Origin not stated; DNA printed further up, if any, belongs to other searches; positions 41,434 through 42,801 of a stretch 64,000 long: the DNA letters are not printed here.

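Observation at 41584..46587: Compact sulfoquinovose desulfurisation (sulfo-ASMO-like) operon: sulfoquinovosidase, LacI, aldo-keto reductase, SsuD-like monooxygenase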

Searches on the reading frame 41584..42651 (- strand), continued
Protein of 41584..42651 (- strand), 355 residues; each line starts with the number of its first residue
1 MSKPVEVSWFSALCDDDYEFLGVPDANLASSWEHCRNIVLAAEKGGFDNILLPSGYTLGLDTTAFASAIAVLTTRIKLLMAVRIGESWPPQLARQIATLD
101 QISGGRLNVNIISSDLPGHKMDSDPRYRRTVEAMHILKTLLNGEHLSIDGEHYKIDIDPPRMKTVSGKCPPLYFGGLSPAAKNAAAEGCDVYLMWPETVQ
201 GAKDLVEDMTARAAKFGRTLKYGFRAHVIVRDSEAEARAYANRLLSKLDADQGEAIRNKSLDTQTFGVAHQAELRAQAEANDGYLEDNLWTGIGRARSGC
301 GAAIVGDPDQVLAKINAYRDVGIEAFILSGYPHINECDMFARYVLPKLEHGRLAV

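Call 31: get_annotated_region(hit=H7, flank=9000)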
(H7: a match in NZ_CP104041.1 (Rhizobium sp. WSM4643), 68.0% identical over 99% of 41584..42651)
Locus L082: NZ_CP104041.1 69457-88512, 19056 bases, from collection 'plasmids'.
description: Rhizobium sp. WSM4643 plasmid pWSM4643_1, complete sequence
organism: Rhizobium sp. WSM4643 (NCBI taxid 3138253)
taxonomy: Bacteria; Pseudomonadota; Alphaproteobacteria; Hyphomicrobiales; Rhizobiaceae; Rhizobium; Rhizobium sp. WSM4643
host: -; source: Pisum sativum,Cell culture; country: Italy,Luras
typing (MOB-suite, as given by PLSDB): non-mobilizable
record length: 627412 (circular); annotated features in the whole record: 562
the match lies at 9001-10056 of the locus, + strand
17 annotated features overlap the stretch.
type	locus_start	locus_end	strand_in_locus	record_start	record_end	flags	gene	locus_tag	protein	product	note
CDS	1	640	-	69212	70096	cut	-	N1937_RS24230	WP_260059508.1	SMP-30/gluconolactonase/LRE family protein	-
CDS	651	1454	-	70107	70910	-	-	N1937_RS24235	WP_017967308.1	aldolase/citrate lyase family protein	-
CDS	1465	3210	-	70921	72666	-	araD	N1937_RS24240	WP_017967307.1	L-arabinonate dehydratase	-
CDS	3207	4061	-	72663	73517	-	-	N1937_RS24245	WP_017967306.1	carbohydrate ABC transporter permease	GO:0008643 - carbohydrate transport [Evidence IEA]; GO:0055085 - transmembrane transport [Evidence IEA]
CDS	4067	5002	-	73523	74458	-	-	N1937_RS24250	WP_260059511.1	sugar ABC transporter permease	-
CDS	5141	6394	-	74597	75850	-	-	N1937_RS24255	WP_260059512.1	ABC transporter substrate-binding protein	-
CDS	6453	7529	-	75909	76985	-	ugpC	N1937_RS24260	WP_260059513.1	sn-glycerol-3-phosphate ABC transporter ATP-binding protein UgpC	-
CDS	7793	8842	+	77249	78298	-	-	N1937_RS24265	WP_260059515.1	LacI family DNA-binding transcriptional regulator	-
CDS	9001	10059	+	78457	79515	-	-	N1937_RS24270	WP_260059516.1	LLM class flavin-dependent oxidoreductase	-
CDS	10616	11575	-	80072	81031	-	-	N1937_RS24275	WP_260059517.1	LysR family transcriptional regulator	-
CDS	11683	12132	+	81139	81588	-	-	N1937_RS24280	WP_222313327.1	cupin domain-containing protein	-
CDS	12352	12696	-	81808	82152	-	-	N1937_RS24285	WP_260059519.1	YkgJ family cysteine cluster protein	-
CDS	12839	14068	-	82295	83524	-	-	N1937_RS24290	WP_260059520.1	NAD(P)/FAD-dependent oxidoreductase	-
CDS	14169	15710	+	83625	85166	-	-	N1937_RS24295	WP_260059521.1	cation:proton antiporter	GO:0006812 - monoatomic cation transport [Evidence IEA]; GO:1902600 - proton transmembrane transport [Evidence IEA]; ...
CDS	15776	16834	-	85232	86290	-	-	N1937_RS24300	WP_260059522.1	LacI family DNA-binding transcriptional regulator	-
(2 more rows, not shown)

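Call 32: search_protein_families(library=pfam, proteins=[L023:2135-3358:-, L023:5798-6907:-, L028:904-1953:-, L003:12441-14378:+, L001:365-1912:-, L029:1518-3245:+, L060:9882-11597:+, L029:3254-4630:+, L041:4267-4842:+, L041:4839-5432:+])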
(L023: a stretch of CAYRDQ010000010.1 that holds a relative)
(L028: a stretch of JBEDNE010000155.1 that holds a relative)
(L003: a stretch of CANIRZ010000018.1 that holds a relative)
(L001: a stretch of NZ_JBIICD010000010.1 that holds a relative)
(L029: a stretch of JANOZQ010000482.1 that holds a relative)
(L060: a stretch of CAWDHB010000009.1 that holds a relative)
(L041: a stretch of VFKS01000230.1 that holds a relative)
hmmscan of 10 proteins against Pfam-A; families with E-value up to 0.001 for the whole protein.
L023:2135-3358:- (407 aa): 1 family
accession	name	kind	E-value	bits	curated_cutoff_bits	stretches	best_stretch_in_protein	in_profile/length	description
PF07690.21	MFS_1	-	3.8e-46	158.1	33.4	2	16-364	1-345/347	Major Facilitator Superfamily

L023:5798-6907:- (369 aa): 3 families
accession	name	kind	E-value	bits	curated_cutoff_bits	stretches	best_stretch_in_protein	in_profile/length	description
PF02894.22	GFO_IDH_MocA_C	-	2e-27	96.9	22.9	1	149-364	3-218/218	Oxidoreductase family, C-terminal alpha/beta domain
PF01408.29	GFO_IDH_MocA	-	1.4e-22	81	24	1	12-132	1-117/120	Oxidoreductase family, NAD-binding Rossmann fold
PF22725.1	GFO_IDH_MocA_C3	-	1.5e-15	57.7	27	1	150-274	8-123/124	GFO/IDH/MocA C-terminal domain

L028:904-1953:- (349 aa): 1 family
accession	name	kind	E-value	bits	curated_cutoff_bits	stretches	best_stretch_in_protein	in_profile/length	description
PF03601.19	Cons_hypoth698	-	8.5e-56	189.5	24.5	1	33-326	1-300/304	Conserved hypothetical protein 698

L003:12441-14378:+ (645 aa): 4 families
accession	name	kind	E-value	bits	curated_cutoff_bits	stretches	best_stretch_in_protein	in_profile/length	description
PF05299.18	Peptidase_M61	-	2.2e-32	112.4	22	1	317-433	3-118/118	M61 glycyl aminopeptidase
PF17899.6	Peptidase_M61_N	-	8.8e-31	107.6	23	1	53-224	2-167/168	Peptidase M61 N-terminal domain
PF13180.12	PDZ_2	-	3.9e-05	24.3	27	1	546-613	11-78/80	PDZ domain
PF00595.29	PDZ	-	0.00053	20.7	23.2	1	539-603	10-81/81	PDZ domain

L001:365-1912:- (515 aa): 1 family
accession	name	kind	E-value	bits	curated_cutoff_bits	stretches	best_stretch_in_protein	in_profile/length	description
PF05569.17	Peptidase_M56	-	2.3e-48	165.3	31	1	12-277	5-293/296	BlaR1 peptidase M56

L029:1518-3245:+ (575 aa): 1 family
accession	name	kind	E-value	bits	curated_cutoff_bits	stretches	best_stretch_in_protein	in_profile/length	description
PF08811.16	DUF1800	-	7.4e-86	289.4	26.1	1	78-572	1-418/419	Protein of unknown function (DUF1800)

L060:9882-11597:+ (571 aa): 6 families
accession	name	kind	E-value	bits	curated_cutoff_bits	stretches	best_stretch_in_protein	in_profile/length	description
PF01266.30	DAO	-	7.4e-64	216.9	27.9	1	83-430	1-350/353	FAD dependent oxidoreductase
PF16901.10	DAO_C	-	2.5e-13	50.4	31.4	1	456-560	3-107/126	C-terminal domain of alpha-glycerophosphate oxidase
PF12831.13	FAD_oxidored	-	5.2e-07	29.7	27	1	83-144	1-63/416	FAD dependent oxidoreductase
PF13450.12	NAD_binding_8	-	2.8e-05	24.8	21.9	1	86-124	1-39/68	NAD(P)-binding Rossmann-like domain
PF03486.20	HI0933_like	-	0.00019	21.4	50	0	83-115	2-34/244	HI0933-like protein Rossmann domain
PF01593.30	Amino_oxidase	-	0.00058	19.7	19.8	0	241-311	213-288/443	Flavin containing amine oxidoreductase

L029:3254-4630:+ (458 aa): 1 family
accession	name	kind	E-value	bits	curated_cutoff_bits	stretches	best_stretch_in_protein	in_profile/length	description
PF07394.17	DUF1501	-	1e-35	124.1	27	1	46-434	2-380/390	Protein of unknown function (DUF1501)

L041:4267-4842:+ (191 aa): 2 families
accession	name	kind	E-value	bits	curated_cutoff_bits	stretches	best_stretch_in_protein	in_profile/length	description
PF03358.20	FMN_red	-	8.8e-25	87.5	24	1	3-144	1-142/152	NADPH-dependent FMN reductase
PF02525.22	Flavodoxin_2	-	0.00082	19.6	27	0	4-145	2-166/198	Flavodoxin-like fold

L041:4839-5432:+ (197 aa): 1 family
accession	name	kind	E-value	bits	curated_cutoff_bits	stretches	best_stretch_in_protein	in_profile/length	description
PF00926.24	DHBP_synthase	-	4.3e-54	183.4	26.4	1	7-194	2-188/191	3,4-dihydroxy-2-butanone 4-phosphate synthase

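Call 48: search_solved_structures(query=L023:5798-6907:-, max_evalue=0.00001)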
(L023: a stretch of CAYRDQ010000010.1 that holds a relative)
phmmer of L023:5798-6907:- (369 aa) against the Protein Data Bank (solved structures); distinct sequences matched with E-value up to 0.00001: 58.
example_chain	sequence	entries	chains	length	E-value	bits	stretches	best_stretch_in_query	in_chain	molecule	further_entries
8qc2_A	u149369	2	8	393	6e-119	400.5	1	2-364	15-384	Gfo/Idh/MocA family oxidoreductase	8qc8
8qc3_A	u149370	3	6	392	4.1e-117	394.5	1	7-364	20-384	Oxidoreductase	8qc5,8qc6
8zn9_A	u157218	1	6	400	9.8e-99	334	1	3-362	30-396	Oxidoreductase, putative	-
3ezy_A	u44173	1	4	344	3.6e-23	85.4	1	12-367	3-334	Dehydrogenase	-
4hkt_A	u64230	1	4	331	5.2e-21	78.3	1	11-219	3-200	Inositol 2-dehydrogenase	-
3q2k_A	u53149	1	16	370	5.6e-15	58.5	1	11-358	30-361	oxidoreductase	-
4mkx_A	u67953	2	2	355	2.5e-14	56.3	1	6-351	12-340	Inositol dehydrogenase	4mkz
4n54_A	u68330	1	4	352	7e-14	54.9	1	11-351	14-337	Inositol dehydrogenase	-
3cea_A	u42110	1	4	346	5.6e-13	51.9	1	12-211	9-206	Myo-inositol 2-dehydrogenase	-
3euw_A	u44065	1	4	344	6.6e-13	51.6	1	12-215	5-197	Myo-inositol dehydrogenase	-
2glx_A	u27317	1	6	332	1e-12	51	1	13-210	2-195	1,5-anhydro-D-fructose reductase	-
9m37_A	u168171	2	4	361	1e-11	47.7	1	12-253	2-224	P581a DgpA2 and isoorientin complex structure | Gfo/Idh/MocA family protein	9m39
3q2i_A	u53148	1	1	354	2.1e-11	46.7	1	11-363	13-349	dehydrogenase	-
6z3b_A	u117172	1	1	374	2.1e-11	46.7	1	9-232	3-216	Gfo/Idh/MocA family oxidoreductase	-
6z3c_AAA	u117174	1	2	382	2.1e-11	46.7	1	9-232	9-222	Gfo/Idh/MocA family oxidoreductase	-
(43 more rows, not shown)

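Call 58: get_annotated_region(hit=H20, flank=8000)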
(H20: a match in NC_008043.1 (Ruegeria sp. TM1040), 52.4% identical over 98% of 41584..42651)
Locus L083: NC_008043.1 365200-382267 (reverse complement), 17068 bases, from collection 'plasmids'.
description: Ruegeria sp. TM1040 megaplasmid, complete sequence
organism: Ruegeria sp. TM1040 (NCBI taxid 292414)
taxonomy: Bacteria; Pseudomonadota; Alphaproteobacteria; Rhodobacterales; Roseobacteraceae; Ruegeria; Ruegeria sp. TM1040
host: -; source: -; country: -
typing (MOB-suite, as given by PLSDB): non-mobilizable
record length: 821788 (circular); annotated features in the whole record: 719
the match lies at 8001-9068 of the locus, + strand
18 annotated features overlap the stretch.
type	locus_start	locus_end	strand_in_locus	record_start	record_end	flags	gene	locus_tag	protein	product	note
CDS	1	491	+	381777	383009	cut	-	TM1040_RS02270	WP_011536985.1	FAD-binding domain-containing protein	-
CDS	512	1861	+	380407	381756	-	-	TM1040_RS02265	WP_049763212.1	AarF/ABC1/UbiB kinase family protein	GO:0016310 - phosphorylation [Evidence IEA]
CDS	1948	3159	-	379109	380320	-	-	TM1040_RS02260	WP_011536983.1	fumarylacetoacetate hydrolase family protein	-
CDS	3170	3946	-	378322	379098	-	-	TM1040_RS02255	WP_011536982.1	MipA/OmpV family protein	-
CDS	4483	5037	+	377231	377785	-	-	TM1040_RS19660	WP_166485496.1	LytTR family DNA-binding domain-containing protein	-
CDS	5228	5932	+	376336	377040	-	-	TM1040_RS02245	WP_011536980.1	VIT family protein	-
CDS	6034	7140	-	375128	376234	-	-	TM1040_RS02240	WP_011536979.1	Gfo/Idh/MocA family oxidoreductase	-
CDS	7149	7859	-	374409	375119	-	-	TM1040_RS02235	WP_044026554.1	GntR family transcriptional regulator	-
CDS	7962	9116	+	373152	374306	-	-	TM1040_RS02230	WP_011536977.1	LLM class flavin-dependent oxidoreductase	-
CDS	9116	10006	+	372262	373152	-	-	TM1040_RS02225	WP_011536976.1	aldo/keto reductase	-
CDS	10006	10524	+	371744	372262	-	-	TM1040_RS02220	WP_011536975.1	flavin reductase family protein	-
CDS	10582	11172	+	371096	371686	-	-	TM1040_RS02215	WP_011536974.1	TRAP transporter small permease subunit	-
CDS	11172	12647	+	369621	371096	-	-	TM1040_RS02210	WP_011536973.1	TRAP transporter large permease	GO:0008643 - carbohydrate transport [Evidence IEA]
CDS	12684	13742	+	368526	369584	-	dctP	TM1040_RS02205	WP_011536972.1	TRAP transporter substrate-binding protein DctP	GO:0055085 - transmembrane transport [Evidence IEA]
CDS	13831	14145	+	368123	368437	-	-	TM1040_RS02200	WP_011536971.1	Dabb family protein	-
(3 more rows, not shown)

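Call 59: get_annotated_region(hit=H2, flank=9000)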
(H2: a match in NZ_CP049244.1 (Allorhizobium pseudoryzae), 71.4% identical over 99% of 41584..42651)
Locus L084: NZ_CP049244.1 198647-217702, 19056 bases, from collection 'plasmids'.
description: Allorhizobium pseudoryzae strain DSM 19479 plasmid unnamed3, complete sequence
organism: Allorhizobium pseudoryzae (NCBI taxid 379684)
taxonomy: Bacteria; Pseudomonadota; Alphaproteobacteria; Hyphomicrobiales; Rhizobiaceae; Allorhizobium; Allorhizobium pseudoryzae
host: -; source: cell culture,soil; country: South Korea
typing (MOB-suite, as given by PLSDB): non-mobilizable
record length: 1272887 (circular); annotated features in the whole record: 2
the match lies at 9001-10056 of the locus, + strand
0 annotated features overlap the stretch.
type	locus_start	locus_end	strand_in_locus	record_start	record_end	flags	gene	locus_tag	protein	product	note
